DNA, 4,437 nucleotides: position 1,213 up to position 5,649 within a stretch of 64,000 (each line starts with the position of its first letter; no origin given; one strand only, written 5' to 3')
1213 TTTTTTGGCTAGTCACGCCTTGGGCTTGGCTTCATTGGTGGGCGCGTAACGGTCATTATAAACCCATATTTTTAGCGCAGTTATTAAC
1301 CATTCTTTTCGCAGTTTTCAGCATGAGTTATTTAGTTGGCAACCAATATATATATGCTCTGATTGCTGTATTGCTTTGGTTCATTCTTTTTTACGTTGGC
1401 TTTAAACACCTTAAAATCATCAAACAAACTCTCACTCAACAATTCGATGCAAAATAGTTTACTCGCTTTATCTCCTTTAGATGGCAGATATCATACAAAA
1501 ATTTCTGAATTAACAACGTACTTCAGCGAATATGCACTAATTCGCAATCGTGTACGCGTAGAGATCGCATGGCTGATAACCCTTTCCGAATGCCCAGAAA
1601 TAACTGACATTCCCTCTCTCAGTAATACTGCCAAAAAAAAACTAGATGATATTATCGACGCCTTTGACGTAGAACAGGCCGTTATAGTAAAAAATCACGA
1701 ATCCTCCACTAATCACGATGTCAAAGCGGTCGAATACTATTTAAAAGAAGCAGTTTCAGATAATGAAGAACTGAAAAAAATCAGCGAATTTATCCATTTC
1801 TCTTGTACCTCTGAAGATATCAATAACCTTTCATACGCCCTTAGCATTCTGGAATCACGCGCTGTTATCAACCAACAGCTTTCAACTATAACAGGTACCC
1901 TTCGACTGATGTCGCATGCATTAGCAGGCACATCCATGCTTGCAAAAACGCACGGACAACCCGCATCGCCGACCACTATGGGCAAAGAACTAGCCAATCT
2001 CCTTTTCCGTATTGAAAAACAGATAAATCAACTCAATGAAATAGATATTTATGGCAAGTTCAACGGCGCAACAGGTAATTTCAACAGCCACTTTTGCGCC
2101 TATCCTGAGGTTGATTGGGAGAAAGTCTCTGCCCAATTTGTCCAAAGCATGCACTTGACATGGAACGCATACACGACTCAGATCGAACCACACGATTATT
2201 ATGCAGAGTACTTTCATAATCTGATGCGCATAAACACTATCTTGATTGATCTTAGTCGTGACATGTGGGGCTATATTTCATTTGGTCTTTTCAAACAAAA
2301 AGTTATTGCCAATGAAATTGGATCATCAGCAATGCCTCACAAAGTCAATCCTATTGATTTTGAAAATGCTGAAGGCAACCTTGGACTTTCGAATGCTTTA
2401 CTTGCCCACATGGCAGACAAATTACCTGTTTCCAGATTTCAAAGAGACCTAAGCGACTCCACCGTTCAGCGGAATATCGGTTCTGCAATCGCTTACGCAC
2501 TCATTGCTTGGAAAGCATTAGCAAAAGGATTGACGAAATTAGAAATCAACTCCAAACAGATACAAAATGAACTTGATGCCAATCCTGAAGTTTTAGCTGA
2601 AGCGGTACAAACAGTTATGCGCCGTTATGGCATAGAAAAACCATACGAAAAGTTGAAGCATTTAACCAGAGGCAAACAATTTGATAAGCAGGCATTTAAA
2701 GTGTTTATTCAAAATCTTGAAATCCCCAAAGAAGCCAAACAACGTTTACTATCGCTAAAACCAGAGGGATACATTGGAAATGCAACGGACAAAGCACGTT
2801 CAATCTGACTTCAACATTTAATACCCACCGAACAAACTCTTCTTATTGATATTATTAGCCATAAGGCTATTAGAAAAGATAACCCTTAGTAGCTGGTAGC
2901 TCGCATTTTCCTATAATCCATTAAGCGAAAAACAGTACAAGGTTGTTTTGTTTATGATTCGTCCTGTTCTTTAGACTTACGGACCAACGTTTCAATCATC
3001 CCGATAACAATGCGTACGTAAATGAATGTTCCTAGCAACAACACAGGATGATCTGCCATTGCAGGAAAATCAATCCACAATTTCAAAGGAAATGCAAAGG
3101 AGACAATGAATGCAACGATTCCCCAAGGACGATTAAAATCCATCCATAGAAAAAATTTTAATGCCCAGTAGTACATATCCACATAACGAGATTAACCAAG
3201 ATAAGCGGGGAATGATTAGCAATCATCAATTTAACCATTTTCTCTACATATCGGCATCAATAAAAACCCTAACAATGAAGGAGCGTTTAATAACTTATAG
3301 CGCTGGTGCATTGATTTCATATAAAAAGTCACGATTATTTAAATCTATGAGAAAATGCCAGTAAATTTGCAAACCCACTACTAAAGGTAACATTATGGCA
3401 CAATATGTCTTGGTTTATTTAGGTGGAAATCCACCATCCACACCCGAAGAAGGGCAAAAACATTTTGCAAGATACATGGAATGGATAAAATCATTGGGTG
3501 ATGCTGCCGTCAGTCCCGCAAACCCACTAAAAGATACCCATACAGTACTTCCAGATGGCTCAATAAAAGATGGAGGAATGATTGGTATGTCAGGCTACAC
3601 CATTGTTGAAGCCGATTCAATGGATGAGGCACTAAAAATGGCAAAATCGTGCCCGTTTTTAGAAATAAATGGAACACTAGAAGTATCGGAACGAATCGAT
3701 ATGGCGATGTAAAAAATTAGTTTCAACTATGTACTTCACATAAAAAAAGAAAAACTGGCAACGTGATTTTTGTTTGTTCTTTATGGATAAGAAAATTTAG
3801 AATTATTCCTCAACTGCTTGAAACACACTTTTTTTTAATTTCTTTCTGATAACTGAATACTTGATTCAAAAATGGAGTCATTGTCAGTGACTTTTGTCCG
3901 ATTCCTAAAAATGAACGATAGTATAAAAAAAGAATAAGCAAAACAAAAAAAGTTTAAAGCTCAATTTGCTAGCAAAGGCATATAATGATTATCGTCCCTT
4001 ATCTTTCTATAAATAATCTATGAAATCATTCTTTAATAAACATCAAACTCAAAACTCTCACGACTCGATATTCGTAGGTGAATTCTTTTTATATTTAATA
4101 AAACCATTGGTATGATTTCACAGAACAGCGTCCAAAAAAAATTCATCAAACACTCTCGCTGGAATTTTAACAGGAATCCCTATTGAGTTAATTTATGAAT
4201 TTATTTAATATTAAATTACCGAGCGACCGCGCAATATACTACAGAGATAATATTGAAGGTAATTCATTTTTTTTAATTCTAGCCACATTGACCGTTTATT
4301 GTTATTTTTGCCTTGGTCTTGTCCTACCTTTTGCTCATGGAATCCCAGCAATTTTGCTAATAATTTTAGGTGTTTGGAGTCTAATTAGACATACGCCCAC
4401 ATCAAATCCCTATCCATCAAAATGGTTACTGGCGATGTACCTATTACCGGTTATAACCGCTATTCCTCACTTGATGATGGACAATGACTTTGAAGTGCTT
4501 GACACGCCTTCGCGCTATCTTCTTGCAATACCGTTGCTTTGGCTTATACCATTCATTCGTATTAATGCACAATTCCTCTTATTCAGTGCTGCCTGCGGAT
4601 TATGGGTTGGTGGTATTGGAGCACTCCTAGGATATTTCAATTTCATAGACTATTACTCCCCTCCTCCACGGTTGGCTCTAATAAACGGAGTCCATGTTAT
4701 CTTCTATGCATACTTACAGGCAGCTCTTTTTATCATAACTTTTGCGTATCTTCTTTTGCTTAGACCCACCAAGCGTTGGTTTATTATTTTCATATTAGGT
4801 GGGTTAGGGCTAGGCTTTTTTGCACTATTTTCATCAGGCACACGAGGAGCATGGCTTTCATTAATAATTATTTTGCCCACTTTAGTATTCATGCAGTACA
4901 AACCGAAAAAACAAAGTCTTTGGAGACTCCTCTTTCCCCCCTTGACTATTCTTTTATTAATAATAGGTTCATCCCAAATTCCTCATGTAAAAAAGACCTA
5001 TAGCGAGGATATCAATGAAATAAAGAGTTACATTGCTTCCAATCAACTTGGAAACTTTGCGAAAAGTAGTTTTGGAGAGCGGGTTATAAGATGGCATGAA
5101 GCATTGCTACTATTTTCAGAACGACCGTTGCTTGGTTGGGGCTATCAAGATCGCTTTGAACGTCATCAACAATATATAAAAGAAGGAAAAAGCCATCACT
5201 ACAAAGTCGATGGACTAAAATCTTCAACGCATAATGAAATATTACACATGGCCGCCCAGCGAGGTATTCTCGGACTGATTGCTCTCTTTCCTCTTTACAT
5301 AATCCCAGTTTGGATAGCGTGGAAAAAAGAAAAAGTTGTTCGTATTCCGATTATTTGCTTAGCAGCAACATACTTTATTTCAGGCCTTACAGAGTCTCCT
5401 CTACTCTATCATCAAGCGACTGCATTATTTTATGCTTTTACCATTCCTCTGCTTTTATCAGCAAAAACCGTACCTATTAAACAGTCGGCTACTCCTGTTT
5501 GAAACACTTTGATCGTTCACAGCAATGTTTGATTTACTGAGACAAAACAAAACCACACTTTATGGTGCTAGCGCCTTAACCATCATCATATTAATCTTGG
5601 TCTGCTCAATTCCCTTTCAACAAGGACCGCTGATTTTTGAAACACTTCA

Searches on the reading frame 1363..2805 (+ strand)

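Call 70: search_protein_families(library=pfam, proteins=[window:1363-2805:+], max_evalue=0.00001)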
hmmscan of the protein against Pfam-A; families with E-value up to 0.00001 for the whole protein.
window:1363-2805:+ (481 aa): 2 families
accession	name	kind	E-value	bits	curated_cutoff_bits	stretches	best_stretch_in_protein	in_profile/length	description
PF00206.25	Lyase_1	-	2.7e-50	172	27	1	41-338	1-305/312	Lyase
PF08328.16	ASL_C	-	1.5e-47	160.9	35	1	357-471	1-115/115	Adenylosuccinate lyase C-terminal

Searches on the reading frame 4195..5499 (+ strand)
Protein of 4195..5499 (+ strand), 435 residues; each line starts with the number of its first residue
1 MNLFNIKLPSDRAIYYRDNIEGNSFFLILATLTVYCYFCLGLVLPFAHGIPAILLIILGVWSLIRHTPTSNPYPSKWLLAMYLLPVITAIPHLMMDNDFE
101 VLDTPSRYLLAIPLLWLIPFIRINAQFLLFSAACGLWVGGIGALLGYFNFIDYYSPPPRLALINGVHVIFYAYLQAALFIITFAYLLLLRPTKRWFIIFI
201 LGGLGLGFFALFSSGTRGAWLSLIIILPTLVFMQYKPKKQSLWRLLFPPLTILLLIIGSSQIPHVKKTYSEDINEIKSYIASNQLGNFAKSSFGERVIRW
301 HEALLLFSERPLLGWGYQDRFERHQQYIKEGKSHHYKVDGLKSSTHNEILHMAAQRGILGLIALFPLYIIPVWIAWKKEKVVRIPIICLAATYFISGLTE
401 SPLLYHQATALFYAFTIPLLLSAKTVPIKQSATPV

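Call 70: search_protein_families(library=pfam, proteins=[window:4195-5499:+], max_evalue=0.00001)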
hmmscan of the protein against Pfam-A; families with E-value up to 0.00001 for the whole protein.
window:4195-5499:+ (435 aa): 1 family
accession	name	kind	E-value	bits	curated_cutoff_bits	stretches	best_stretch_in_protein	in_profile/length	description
PF04932.20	Wzy_C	-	6.3e-21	75.2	31.7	1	204-365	3-149/149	O-Antigen ligase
